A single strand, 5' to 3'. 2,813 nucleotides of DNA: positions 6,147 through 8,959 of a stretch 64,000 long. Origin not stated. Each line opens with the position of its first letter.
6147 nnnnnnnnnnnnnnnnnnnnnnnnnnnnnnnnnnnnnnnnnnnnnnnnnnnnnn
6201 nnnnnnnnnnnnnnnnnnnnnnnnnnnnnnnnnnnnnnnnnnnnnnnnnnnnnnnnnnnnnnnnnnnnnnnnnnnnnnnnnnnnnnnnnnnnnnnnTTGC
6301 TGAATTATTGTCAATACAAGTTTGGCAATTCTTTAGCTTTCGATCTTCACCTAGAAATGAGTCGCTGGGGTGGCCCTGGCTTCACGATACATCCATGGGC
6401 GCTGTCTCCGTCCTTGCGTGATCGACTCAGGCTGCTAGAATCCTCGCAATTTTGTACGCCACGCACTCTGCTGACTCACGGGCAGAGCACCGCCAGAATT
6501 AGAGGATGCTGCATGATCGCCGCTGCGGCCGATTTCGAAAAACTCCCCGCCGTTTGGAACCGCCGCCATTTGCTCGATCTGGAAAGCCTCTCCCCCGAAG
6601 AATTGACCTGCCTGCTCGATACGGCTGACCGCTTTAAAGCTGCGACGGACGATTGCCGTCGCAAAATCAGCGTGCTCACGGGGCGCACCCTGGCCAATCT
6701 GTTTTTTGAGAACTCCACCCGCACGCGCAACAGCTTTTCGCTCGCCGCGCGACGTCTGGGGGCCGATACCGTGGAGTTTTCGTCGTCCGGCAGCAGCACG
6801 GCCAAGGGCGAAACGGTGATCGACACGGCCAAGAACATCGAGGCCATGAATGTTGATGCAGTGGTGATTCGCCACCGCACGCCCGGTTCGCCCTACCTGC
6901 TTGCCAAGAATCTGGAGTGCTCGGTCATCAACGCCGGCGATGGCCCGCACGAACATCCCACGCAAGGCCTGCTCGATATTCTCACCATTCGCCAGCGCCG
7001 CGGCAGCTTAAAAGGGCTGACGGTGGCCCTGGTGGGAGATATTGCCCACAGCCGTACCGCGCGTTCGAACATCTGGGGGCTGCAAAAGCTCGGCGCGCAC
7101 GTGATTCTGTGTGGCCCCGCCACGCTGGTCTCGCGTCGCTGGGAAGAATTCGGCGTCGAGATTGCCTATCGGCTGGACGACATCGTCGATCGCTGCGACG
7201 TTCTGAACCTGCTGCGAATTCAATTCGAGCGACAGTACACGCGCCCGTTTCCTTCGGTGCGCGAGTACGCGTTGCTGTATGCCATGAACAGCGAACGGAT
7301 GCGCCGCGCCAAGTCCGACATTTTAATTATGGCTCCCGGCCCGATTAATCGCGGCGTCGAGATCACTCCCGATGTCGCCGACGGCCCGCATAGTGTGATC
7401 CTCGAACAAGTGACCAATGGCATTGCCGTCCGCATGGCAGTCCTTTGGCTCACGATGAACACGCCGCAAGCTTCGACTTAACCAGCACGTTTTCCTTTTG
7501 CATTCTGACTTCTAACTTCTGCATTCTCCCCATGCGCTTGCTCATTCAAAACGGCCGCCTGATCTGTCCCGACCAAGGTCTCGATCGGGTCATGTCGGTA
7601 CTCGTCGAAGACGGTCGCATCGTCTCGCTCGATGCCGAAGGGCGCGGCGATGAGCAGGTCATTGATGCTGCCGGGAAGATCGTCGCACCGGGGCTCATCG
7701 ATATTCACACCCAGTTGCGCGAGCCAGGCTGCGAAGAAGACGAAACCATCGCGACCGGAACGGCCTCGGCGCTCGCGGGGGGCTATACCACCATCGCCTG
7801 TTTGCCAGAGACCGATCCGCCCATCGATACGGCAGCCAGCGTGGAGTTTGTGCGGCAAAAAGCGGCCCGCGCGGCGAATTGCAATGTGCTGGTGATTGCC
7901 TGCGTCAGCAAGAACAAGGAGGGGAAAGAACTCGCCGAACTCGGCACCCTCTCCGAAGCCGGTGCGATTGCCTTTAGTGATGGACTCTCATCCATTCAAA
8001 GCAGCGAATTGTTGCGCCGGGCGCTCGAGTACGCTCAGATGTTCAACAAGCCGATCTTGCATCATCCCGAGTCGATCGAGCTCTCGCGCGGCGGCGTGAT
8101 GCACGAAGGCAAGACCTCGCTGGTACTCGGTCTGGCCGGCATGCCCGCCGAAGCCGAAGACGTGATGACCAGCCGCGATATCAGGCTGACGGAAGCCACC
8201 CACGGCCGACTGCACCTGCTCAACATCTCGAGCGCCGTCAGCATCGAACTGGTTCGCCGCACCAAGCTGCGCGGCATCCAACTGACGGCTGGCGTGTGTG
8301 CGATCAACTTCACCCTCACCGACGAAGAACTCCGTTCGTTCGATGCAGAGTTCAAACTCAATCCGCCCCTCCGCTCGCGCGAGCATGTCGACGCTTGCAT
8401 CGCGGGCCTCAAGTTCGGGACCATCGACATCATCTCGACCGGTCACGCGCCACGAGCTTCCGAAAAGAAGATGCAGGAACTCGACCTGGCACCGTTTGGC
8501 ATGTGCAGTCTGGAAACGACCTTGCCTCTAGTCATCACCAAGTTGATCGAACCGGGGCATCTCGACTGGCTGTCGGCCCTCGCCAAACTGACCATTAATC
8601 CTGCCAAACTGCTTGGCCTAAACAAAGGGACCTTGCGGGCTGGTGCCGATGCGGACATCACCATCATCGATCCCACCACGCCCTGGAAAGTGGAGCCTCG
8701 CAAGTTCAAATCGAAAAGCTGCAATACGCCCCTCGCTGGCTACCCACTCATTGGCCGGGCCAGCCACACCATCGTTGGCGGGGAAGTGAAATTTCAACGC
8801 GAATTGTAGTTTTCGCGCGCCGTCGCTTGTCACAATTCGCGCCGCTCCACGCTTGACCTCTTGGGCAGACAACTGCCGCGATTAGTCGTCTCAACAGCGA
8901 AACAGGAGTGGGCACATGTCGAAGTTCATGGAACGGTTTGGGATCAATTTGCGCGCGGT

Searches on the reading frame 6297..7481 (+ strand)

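Call 53: search_protein_families(library=pfam, proteins=[window:6297-7481:+], max_evalue=0.0001)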
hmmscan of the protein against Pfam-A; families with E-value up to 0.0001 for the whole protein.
window:6297-7481:+ (394 aa): 2 families
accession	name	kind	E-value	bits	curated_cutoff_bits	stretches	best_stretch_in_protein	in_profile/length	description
PF02729.26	OTCace_N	-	3.3e-46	157.5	29.9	1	90-233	1-148/148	Aspartate/ornithine carbamoyltransferase, carbamoyl-P binding domain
PF00185.30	OTCace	-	6.7e-23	81.9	29.4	1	239-385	1-156/157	Aspartate/ornithine carbamoyltransferase, Asp/Orn binding domain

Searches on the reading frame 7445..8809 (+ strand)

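Call 53: search_protein_families(library=pfam, proteins=[window:7445-8809:+], max_evalue=0.0001)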
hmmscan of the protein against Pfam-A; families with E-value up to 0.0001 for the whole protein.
window:7445-8809:+ (454 aa): 2 families
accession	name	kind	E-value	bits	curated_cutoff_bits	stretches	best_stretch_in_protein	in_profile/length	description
PF01979.26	Amidohydro_1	-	8e-21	75.1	25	1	79-446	1-342/345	Amidohydrolase family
PF07969.17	Amidohydro_3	-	6.5e-16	59.3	29.7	1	372-448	406-470/472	Amidohydrolase family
